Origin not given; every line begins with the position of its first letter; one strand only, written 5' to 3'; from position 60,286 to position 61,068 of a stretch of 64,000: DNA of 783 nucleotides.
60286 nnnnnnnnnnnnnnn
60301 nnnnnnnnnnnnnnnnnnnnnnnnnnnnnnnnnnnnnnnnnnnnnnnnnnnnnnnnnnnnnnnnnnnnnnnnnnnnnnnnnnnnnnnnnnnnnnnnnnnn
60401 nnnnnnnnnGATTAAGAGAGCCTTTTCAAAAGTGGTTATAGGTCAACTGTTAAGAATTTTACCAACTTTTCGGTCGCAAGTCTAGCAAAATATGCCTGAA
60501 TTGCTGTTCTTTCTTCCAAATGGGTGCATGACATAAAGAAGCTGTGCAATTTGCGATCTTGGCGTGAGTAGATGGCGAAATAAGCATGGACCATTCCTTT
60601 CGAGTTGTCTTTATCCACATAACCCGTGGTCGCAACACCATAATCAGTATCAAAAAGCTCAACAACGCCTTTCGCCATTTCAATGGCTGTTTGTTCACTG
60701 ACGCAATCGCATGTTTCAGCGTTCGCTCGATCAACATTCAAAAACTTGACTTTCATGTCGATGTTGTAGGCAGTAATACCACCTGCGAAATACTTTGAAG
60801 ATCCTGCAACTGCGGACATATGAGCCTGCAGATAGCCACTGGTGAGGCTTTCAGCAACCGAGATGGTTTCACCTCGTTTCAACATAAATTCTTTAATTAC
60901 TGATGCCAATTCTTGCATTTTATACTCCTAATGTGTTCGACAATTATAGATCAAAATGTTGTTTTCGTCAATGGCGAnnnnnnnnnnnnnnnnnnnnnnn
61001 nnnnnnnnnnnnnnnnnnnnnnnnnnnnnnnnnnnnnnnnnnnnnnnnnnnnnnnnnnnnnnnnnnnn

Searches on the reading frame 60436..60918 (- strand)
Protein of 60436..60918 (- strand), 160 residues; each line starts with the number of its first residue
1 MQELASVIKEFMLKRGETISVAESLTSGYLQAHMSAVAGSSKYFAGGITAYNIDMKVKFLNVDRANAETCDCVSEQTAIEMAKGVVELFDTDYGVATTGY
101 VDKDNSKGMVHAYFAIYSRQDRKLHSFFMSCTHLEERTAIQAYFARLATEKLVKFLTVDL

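Call 4: search_protein_families(library=pfam, proteins=[window:60436-60918:-], max_evalue=0.01)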
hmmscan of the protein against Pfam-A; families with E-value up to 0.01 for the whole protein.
window:60436-60918:- (160 aa): 1 family
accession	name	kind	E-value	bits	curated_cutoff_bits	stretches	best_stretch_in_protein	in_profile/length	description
PF02464.23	CinA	-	1.1e-30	106.7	23.5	1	2-155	2-154/155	Competence-damaged protein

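Call 7: search_protein_families(library=ncbifam, proteins=[window:60436-60918:-], max_evalue=0.01)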
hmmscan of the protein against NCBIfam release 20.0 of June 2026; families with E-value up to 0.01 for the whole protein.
window:60436-60918:- (160 aa): 6 families
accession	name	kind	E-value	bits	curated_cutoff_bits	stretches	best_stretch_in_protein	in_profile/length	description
NF001813.0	PRK00549.1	equivalog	3.8e-29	101.9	379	1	3-153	258-408/414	competence/damage-inducible protein A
TIGR00199.1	PncC_domain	subfamily_domain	9.1e-28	97.3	68.9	1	12-153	5-146/149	nicotinamide-nucleotide amidohydrolase family protein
TIGR00200.1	cinA_nterm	subfamily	3.5e-25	88.6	243.15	1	3-157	260-412/414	CinA family nicotinamide mononucleotide deamidase-related protein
NF002975.0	PRK03661.1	equivalog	5.2e-16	58.7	212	1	3-120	8-128/164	nicotinamide-nucleotide amidase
NF002972.0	PRK03657.1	equivalog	8.1e-14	51.7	201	1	2-105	18-121/175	2-oxo-tetronate isomerase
NF047385.1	T4SS_GNAT_BspF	exception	0.0083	14.8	775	1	75-139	118-182/428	type IV secretion system effector crotonyl transferase BspF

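Call 8: search_protein_families(library=phrogs, proteins=[window:60436-60918:-], max_evalue=0.001)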
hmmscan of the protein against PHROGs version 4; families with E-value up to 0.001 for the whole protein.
window:60436-60918:- (160 aa): 1 family
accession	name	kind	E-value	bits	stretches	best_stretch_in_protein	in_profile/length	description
phrog_26784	-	unknown function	8.3e-07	30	1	4-105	7-108/166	-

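Call 12: search_dna_similar(query=window:60436-60918:-, collection=phages, mode=protein, max_rows=25)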
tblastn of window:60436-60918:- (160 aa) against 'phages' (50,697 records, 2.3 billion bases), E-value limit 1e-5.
Records with a match: 11; places in all: 11; records where one place covers at least 80% of the query: 0.
Best place of each record, by identity: <60% 11.
By first word of the organism name: Listeria 4; Bacteriophage 3; Enterococcus 2; Escherichia 1; Salmonella 1.
By host as written in the record: Listeria monocytogenes 4; - 4; Enterococcus faecalis 1; Escherichia coli O157:H7 ATCC 43895 1; Homo sapiens 1.
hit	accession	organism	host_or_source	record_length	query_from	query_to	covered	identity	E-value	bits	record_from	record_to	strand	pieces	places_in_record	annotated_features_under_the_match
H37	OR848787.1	Listeria phage LM 4-14-1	Listeria monocytogenes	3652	4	117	71%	34.2%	4e-10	62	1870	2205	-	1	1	record has no annotation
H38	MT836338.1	Bacteriophage sp.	human fecal samples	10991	5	108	65%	37.5%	7e-12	67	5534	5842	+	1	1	record has no annotation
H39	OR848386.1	Listeria phage LM 4-14-1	Listeria monocytogenes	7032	4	108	66%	36.2%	6e-12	68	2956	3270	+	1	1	record has no annotation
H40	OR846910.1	Listeria phage LM 4-11-1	Listeria monocytogenes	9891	4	108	66%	36.2%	6e-12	68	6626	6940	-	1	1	record has no annotation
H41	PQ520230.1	Enterococcus phage IME_EF3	-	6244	4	99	60%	38.5%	1e-13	72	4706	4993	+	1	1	record has no annotation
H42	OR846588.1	Enterococcus phage Efs 1-1-1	Enterococcus faecalis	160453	4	99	60%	38.5%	1e-13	72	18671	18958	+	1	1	record has no annotation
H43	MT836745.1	Bacteriophage sp.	human fecal samples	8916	2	99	61%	36.7%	3e-7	54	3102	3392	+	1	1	record has no annotation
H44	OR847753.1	Listeria phage LM 4-11-1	Listeria monocytogenes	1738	4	99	60%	36.5%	7e-9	59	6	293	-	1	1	record has no annotation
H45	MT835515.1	Bacteriophage sp.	human fecal samples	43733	22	116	59%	35.7%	2e-7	55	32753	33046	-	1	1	record has no annotation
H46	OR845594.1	Escherichia phage ECO95 1-6-1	Escherichia coli O157:H7 ATCC 43895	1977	15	106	57%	32.6%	8e-8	56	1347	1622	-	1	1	record has no annotation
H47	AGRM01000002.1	Salmonella enterica subsp. houtenae str. ATCC BAA-1581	Homo sapiens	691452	15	104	56%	33.3%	2e-7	55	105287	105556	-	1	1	competence/damage-inducible protein CinA protein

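Call 25: find_related_loci(query=window:60436-60918:-, collection=viral_contigs, flank=10000)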
Query window:60436-60918:- (160 aa) in viral_contigs; peptide patterns used: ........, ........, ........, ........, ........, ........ (x = any residue, [..] = any of these).
3 stretches matched a pattern, but none encodes a relative of the query by tblastn (E <= 1e-3).

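Call 35: find_homologous_proteins(query=window:60436-60918:-)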
Query window:60436-60918:- (160 aa): 785 proteins with E <= 0.001 among 801 candidates; the best 120 are listed.
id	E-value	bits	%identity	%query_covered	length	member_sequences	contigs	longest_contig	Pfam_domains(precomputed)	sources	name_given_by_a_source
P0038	6.0e-96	336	98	100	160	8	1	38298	PF02464.24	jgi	jgi:PncC family amidohydrolase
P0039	5.4e-89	313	91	100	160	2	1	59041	PF02464.24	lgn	-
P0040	1.0e-86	306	88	100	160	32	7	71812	PF02464.24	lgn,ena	-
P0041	1.1e-85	303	87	100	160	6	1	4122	PF02464.24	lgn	-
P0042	9.0e-81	287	83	100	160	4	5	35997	PF02464.24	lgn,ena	-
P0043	6.6e-80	284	81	100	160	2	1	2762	PF02464.24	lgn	-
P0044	1.2e-76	273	79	99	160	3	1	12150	PF02464.24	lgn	-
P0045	1.0e-40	157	92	52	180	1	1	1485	PF00227.32,PF02464.24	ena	-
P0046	1.8e-34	137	47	94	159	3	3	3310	PF02464.24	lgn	-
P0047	7.9e-31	125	44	94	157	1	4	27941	PF02464.24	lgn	-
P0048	1.4e-29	121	40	91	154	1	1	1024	PF02464.24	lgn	-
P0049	1.7e-29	121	45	97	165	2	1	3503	PF02464.24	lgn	-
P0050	1.9e-29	120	41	93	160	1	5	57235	PF02464.24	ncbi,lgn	-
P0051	2.0e-29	120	45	97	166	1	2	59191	PF02464.24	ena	-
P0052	4.3e-29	119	48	76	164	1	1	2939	PF02464.24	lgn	-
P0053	6.0e-29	119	50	82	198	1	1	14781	PF02464.24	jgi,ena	jgi:nicotinamide-nucleotide amidase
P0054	2.0e-28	117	44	96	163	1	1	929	PF02464.24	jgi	-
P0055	2.3e-28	117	42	93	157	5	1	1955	PF02464.24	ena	-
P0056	2.3e-28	117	43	95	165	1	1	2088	PF02464.24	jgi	jgi:nicotinamide-nucleotide amidase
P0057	2.8e-28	117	51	74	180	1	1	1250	PF02464.24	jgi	jgi:nicotinamide-nucleotide amidase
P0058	4.3e-28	116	40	93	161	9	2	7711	PF02464.24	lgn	-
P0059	5.1e-28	116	47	76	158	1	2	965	PF02464.24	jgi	jgi:nicotinamide-nucleotide amidase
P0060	1.1e-27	115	44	91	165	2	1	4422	PF02464.24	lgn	-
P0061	1.3e-27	114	54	70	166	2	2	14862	PF02464.24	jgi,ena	-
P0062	1.5e-27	114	44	96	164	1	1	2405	PF02464.24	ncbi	ncbi:MAG: CinA family protein [Planctomycetota bacterium]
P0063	1.7e-27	114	57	57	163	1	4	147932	PF02464.24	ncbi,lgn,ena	-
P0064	3.5e-27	113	42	93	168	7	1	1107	PF02464.24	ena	-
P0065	5.2e-27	113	43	96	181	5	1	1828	PF02464.24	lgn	-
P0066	6.9e-27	112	49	74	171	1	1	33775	PF02464.24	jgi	jgi:nicotinamide-nucleotide amidase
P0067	7.0e-27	112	47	76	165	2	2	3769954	PF02464.24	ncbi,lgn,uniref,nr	ncbi:CinA family protein [Chryseobacterium foetidum]|uniref:CinA family protein n=1 Tax=Chryseobacte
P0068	7.0e-27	112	50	71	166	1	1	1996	PF02464.24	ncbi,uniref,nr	ncbi:nicotinamide-nucleotide amidohydrolase family protein [Polaribacter sp. Z014]|uniref:CinA famil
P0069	7.9e-27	112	55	69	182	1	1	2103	PF02464.24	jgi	jgi:nicotinamide-nucleotide amidase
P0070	9.1e-27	112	51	70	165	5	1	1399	PF02464.24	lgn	-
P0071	1.2e-26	111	50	71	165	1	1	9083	PF02464.24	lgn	-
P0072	1.2e-26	111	51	75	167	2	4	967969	PF02464.24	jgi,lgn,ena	-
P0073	1.2e-26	111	47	73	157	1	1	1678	PF02464.24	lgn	-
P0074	1.3e-26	111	48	78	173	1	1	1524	PF02464.24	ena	-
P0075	1.5e-26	111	50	71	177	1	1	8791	PF02464.24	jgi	jgi:nicotinamide-nucleotide amidase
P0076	2.1e-26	111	51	74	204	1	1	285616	PF02464.24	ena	-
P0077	2.8e-26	110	44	94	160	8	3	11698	PF02464.24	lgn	-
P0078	3.0e-26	110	43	91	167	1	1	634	PF02464.24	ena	-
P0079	3.8e-26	110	46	76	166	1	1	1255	PF02464.24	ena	-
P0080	4.1e-26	110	46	87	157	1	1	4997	PF02464.24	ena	-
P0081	4.6e-26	109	54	70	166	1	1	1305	PF02464.24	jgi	-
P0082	6.7e-26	109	47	72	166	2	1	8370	PF02464.24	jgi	jgi:nicotinamide-nucleotide amidase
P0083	7.0e-26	109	51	72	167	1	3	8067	PF02464.24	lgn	-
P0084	7.1e-26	109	45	88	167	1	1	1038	PF02464.24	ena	-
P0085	7.7e-26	109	44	96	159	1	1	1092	PF02464.24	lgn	-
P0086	8.0e-26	109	47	75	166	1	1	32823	PF02464.24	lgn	-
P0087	9.3e-26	108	41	96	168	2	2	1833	PF02464.24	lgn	-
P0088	1.1e-25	108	39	95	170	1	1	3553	PF02464.24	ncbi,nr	ncbi:MAG: CinA family protein [Pyrinomonadaceae bacterium]|nr:CinA family protein [Pyrinomonadaceae 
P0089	1.3e-25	108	51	70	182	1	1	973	PF02464.24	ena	-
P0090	1.3e-25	108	41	95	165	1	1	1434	PF02464.24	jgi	jgi:nicotinamide-nucleotide amidase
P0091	1.3e-25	108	42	85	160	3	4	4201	PF02464.24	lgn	-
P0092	1.3e-25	108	41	98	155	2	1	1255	PF02464.24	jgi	-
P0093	1.5e-25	108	47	74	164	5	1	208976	PF02464.24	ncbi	-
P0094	1.7e-25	108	43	94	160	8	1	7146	PF02464.24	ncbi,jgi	jgi:nicotinamide-nucleotide amidase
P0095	1.8e-25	108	43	85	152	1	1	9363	PF02464.24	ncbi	-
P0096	2.2e-25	107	40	91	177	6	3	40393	PF02464.24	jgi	-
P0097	2.3e-25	107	48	75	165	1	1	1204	PF02464.24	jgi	jgi:nicotinamide-nucleotide amidase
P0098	2.5e-25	107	53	66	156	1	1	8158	PF02464.24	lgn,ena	-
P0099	2.6e-25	107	55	61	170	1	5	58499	PF02464.24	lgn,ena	-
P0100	2.7e-25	107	42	94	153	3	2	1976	PF02464.24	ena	-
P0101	2.9e-25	107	50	69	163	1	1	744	PF02464.24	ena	-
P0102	3.0e-25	107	49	73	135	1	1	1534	PF02464.24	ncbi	ncbi:MAG: CinA family protein, partial [Oleiharenicola lentus]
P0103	3.1e-25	107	40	95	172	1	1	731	PF02464.24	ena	-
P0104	3.1e-25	107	43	83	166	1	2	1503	PF02464.24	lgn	-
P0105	3.2e-25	107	47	72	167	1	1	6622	PF02464.24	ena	-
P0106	3.2e-25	107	45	84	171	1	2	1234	PF02464.24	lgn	-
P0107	3.7e-25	107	50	69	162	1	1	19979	PF02464.24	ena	-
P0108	3.7e-25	107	44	79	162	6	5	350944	PF02464.24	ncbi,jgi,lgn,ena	-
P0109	4.0e-25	106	42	91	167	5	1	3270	PF02464.24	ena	-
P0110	4.1e-25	106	44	95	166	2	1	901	PF02464.24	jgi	jgi:nicotinamide-nucleotide amidase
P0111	4.2e-25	106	47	73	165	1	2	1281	PF02464.24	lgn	-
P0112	4.5e-25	106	48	70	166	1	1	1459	PF02464.24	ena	-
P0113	4.5e-25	106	39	98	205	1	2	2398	PF02464.24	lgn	-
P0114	4.6e-25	106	49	75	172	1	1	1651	PF02464.24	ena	-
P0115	5.1e-25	106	42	93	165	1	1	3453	PF02464.24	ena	-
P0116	5.3e-25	106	49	71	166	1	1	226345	PF02464.24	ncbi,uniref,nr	ncbi:CinA family protein [Chryseobacterium indologenes]|uniref:Damage-inducible protein CinA n=1 Tax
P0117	5.4e-25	106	46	87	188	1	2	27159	PF02464.24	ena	-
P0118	5.8e-25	106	41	93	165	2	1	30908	PF02464.24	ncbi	-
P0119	5.9e-25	106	43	87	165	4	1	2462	PF02464.24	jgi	jgi:nicotinamide-nucleotide amidase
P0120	6.0e-25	106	43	86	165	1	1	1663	PF02464.24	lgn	-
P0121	6.0e-25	106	50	71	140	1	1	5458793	PF02464.24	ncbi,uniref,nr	ncbi:CinA family protein [Chryseobacterium carnipullorum]|uniref:CinA family protein n=1 Tax=Chryseo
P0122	6.1e-25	106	50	71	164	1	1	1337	PF02464.24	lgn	-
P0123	6.2e-25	106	52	64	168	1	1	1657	PF02464.24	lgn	-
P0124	6.2e-25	106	49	75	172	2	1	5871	PF02464.24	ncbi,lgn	-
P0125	6.4e-25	106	39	93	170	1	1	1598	PF02464.24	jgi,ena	jgi:nicotinamide-nucleotide amidase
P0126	6.5e-25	106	41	93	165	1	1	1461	PF02464.24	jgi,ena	-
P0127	6.8e-25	106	49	72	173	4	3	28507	PF02464.24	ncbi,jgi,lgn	-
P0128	7.0e-25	106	44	88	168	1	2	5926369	PF02464.24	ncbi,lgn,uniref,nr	ncbi:CinA family protein [Synoicihabitans lomoniglobus]|uniref:Nicotinamide-nucleotide amidohydrolas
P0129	7.0e-25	106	40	98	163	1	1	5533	PF02464.24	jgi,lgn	-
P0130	7.3e-25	106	41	95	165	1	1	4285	PF02464.24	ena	-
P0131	8.1e-25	105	48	74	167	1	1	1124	PF02464.24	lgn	-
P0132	8.6e-25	105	42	94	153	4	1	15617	PF02464.24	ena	-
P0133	9.9e-25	105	42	93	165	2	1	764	PF02464.24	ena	-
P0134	1.0e-24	105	42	91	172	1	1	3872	PF02464.24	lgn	-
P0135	1.0e-24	105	41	96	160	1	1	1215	PF02464.24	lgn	-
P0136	1.0e-24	105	43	93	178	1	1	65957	PF02464.24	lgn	-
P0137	1.1e-24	105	42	93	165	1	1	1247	PF02464.24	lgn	-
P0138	1.2e-24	105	42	95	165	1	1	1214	PF02464.24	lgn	-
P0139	1.2e-24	105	41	93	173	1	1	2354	PF02464.24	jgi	jgi:nicotinamide-nucleotide amidase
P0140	1.2e-24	105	47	73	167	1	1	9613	PF02464.24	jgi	jgi:nicotinamide-nucleotide amidase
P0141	1.2e-24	105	47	72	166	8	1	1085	PF02464.24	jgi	jgi:nicotinamide-nucleotide amidase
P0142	1.2e-24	105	48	75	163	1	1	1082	PF02464.24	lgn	-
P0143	1.2e-24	105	49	72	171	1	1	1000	PF02464.24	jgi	jgi:nicotinamide-nucleotide amidase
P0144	1.3e-24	105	47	76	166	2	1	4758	PF02464.24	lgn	-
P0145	1.3e-24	105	57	57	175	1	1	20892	PF02464.24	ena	-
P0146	1.3e-24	105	50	71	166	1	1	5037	PF02464.24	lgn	-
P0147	1.4e-24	105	42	95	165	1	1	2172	PF02464.24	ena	-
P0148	1.5e-24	105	50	71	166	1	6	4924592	PF02464.24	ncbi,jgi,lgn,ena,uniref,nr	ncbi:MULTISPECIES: CinA family protein [Chryseobacterium]|uniref:CinA family protein n=1 Tax=Chryseo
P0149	1.5e-24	105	48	72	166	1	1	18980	PF02464.24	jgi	-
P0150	1.5e-24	105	45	73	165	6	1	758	PF02464.24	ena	-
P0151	1.5e-24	105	50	68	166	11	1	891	PF02464.24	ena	-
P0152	1.6e-24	104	52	62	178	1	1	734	PF02464.24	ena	-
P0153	1.6e-24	104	46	75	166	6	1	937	PF02464.24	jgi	-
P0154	1.6e-24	104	50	71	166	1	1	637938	PF02464.24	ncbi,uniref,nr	ncbi:CinA family protein [Chryseobacterium sp. LAM-KRS1]|uniref:CinA family protein n=1 Tax=Chryseob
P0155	1.7e-24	104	38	93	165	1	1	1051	PF02464.24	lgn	-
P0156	1.7e-24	104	41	85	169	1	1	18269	PF02464.24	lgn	-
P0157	1.8e-24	104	43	87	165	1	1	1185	PF02464.24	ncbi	-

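Call 37: search_solved_structures(query=window:60436-60918:-, max_evalue=0.001, show_alignments=3)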
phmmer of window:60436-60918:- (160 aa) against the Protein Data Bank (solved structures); distinct sequences matched with E-value up to 0.001: 11.
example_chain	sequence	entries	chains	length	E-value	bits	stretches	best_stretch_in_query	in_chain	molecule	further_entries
4uux_A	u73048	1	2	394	1.2e-12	51.3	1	4-108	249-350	CINA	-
4ct8_A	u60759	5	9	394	1.2e-12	51.3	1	4-108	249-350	CINA-LIKE PROTEIN | CINA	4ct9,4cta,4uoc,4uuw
4cta_A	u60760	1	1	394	1.2e-12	51.3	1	4-108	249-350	CINA-LIKE PROTEIN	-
6mr3_A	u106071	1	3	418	2.7e-12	50.2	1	4-110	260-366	Putative competence-damage inducible protein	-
5kol_A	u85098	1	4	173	1.1e-11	48.2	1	3-106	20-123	Uncharacterized protein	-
2a9s_A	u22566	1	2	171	1.4e-09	41.4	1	3-126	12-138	competence/damage-inducible protein CinA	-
5v01_A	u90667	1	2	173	1.8e-08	37.7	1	3-107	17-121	Competence damage-inducible protein A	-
6l19_A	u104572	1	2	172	2.3e-08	37.4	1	11-106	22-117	PncC family amidohydrolase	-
5kvk_A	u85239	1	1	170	6.5e-08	36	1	3-107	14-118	Protein KP700603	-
5vu3_A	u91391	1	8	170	4.3e-07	33.3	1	3-106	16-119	Competence damage-inducible protein A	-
4dou_A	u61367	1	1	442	1.7e-05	28.1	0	42-87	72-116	Adiponectin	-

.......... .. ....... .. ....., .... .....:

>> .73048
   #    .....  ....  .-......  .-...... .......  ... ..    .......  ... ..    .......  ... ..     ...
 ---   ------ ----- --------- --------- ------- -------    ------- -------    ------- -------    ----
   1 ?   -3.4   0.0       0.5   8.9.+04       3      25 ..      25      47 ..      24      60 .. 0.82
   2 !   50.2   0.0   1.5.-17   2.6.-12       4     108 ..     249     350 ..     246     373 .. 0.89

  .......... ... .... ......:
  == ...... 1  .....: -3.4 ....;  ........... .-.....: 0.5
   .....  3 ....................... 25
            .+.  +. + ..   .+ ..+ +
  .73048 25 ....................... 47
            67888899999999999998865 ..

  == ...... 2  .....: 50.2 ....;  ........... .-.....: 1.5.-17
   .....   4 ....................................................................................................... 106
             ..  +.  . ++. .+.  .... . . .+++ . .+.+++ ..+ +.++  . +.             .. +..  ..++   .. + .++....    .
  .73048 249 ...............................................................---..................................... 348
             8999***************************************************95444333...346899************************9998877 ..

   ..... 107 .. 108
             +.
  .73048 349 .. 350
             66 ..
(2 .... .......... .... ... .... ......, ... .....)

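Call 49: find_encoding_contigs(protein=window:60436-60918:-, flank=10000, max_places=6)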
Protein window:60436-60918:- (160 aa): no gene with exactly this product is on record in the collection.

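Call 50: find_encoding_contigs(protein=P0040, flank=10000, max_places=5)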
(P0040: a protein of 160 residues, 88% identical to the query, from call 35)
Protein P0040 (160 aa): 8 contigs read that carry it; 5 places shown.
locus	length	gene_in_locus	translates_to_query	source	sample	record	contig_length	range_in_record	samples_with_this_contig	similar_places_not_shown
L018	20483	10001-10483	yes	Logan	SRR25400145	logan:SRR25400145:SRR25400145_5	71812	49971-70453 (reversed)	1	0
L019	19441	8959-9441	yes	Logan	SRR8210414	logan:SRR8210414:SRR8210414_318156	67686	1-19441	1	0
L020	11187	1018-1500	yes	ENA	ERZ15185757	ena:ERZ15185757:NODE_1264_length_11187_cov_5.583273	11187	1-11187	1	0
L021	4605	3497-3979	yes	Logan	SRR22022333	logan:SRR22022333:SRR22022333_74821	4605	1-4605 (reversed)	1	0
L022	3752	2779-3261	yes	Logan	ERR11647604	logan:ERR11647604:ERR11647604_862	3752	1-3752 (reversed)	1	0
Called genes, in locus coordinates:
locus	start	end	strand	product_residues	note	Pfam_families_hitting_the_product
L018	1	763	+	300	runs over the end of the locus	-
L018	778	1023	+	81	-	-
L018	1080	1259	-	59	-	-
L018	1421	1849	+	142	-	-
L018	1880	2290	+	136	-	-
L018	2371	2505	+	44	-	-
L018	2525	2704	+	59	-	-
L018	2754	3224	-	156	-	PF13508:Acetyltransf_7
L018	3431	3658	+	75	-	PF14354:Lar_restr_allev (weak)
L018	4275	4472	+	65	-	-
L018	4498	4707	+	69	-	-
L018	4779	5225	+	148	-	-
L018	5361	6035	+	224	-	PF13304:AAA_21 (faint)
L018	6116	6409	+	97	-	-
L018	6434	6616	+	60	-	-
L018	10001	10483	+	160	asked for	PF02464:CinA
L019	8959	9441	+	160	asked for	PF02464:CinA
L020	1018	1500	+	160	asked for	PF02464:CinA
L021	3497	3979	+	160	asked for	PF02464:CinA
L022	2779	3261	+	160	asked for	PF02464:CinA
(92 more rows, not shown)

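Call 55: find_encoding_contigs(protein=P0050, flank=6000, max_places=3)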
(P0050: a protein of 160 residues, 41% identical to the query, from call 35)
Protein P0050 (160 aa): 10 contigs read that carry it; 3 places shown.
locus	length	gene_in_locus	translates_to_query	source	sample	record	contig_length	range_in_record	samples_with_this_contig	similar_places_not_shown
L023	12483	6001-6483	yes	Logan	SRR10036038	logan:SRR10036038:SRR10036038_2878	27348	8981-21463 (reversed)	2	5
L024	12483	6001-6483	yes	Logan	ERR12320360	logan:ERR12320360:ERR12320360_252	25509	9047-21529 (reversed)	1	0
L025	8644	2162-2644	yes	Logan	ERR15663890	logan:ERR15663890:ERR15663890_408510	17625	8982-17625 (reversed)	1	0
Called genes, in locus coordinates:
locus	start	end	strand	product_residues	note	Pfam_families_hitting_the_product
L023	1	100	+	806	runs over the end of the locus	PF13116:YhdP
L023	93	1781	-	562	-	-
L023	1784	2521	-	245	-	PF13672:PP2C_2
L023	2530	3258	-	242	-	-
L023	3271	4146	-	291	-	-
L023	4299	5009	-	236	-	PF19368:WHD_AraR (weak), PF21906:WHD_NrtR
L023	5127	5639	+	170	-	PF01327:Pep_deformylase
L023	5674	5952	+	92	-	-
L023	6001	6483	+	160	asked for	PF02464:CinA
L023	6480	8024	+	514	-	-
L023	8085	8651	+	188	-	-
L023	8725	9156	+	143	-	-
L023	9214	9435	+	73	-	-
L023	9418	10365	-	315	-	-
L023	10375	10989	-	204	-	-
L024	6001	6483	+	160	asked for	PF02464:CinA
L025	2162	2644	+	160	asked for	PF02464:CinA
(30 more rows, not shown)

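Call 68: find_encoding_contigs(protein=P0046, flank=5000, max_places=4)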
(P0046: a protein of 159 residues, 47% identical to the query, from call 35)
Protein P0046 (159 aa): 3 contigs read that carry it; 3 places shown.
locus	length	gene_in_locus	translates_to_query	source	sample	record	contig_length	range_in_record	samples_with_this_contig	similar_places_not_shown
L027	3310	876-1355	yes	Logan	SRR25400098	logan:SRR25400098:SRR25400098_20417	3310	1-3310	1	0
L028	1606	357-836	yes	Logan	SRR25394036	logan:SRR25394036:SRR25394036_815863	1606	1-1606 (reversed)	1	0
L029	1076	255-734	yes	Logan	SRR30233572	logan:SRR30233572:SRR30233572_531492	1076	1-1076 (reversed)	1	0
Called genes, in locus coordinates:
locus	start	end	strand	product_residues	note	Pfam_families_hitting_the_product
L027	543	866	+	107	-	-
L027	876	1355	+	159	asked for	PF02464:CinA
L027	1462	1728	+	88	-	-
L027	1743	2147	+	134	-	-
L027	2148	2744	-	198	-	-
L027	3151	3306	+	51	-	-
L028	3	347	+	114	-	?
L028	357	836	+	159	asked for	PF02464:CinA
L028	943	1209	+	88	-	-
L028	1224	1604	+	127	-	?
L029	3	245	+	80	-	?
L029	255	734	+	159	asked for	PF02464:CinA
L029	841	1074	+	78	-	?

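Call 80: predict_structure(alignment_id=A1)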
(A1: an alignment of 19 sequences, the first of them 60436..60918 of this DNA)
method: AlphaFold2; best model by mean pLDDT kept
length: 160 residues; sequences in the alignment: 19
mean_pLDDT: 95.5   pTM: 0.90
mean pLDDT of the five models: 95.5, 95.0, 94.8, 94.1, 93.1
residues with pLDDT >= 90: 151; 70-90: 8; 50-70: 1; < 50: 0
segments of 3 or more residues with pLDDT < 50: none
pLDDT, mean of each block of 10 residues (from residue 1): 92 97 95 95 97 96 95 96 98 98 93 98 96 96 98 89
secondary structure, 60 per line:
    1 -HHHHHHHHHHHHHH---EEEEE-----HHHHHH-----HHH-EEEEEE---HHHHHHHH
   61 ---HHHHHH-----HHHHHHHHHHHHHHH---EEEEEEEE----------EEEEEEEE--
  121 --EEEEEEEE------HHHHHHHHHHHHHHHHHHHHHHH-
elements in order: H2-15 E19-23 H29-34 E44-49 H53-60 H64-69 H75-89 E93-100 E111-118 E123-130 H137-159
